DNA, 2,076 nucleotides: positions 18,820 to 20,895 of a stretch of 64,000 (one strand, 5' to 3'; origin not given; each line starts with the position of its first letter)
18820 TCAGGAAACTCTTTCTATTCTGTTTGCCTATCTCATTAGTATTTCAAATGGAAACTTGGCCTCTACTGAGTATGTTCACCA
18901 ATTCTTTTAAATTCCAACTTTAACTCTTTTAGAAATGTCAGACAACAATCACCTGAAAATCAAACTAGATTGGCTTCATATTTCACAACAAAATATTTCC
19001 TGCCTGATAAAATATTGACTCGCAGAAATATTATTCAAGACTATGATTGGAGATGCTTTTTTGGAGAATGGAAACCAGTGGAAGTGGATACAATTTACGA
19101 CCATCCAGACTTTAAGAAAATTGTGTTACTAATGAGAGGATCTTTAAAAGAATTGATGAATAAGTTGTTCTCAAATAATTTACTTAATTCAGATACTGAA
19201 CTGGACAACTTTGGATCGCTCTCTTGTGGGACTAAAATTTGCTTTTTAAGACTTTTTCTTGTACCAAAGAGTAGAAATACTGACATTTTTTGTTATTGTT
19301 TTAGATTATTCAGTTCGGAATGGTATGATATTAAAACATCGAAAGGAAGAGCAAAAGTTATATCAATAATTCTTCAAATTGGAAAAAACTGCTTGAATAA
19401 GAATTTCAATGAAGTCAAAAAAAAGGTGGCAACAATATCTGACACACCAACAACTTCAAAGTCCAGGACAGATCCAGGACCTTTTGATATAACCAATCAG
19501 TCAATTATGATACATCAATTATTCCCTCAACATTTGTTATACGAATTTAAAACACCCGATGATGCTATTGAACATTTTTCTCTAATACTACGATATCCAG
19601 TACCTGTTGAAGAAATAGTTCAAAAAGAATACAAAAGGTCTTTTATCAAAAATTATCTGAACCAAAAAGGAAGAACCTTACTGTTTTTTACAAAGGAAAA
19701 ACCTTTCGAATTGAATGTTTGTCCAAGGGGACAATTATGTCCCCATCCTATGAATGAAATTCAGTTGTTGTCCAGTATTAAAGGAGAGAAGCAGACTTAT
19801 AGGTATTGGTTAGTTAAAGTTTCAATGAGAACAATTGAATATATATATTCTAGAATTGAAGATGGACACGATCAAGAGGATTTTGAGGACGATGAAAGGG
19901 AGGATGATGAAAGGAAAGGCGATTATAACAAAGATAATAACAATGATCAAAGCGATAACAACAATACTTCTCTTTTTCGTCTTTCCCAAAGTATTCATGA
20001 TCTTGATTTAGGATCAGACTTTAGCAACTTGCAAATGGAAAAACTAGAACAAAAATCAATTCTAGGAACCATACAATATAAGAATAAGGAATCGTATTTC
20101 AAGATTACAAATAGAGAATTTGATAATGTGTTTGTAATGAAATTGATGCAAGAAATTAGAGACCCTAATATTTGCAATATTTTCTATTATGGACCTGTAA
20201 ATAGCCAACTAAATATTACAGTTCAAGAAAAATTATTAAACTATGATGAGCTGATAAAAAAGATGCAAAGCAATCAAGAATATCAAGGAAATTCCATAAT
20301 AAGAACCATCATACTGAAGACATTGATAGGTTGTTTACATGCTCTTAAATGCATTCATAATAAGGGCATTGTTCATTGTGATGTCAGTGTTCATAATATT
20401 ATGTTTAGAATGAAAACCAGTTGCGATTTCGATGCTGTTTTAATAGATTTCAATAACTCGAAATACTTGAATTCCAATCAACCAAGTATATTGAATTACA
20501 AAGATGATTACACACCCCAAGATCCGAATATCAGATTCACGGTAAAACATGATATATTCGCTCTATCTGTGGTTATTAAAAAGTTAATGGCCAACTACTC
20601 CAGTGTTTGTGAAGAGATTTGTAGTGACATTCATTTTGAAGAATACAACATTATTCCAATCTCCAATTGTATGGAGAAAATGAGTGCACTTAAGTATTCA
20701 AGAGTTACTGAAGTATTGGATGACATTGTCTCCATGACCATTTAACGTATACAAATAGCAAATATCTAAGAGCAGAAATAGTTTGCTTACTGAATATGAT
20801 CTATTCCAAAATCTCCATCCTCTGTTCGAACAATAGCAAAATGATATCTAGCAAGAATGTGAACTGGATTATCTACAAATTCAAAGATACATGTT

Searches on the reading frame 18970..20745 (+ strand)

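Call 9: search_protein_families(library=pfam, max_evalue=0.01, proteins=[window:18970-20745:+])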
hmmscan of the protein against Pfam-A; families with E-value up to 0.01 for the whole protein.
window:18970-20745:+ (591 aa): 5 families
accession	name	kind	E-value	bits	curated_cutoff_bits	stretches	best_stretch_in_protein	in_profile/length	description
PF00069.31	Pkinase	-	3.7e-09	36.8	31.7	1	390-552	49-203/263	Protein kinase domain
PF17667.7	Pkinase_fungal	-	2.3e-06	27.1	24.1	1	448-503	288-345/387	Fungal protein kinase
PF06293.20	Kdo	-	0.00091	19.2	21.3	1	418-498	95-170/207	Lipopolysaccharide kinase (Kdo/WaaP) family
PF07714.23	PK_Tyr_Ser-Thr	-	0.0028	17.5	23.1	1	390-541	52-199/258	Protein tyrosine and serine/threonine kinase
PF01163.29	RIO1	-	0.005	16.9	22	0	377-495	52-149/187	RIO domain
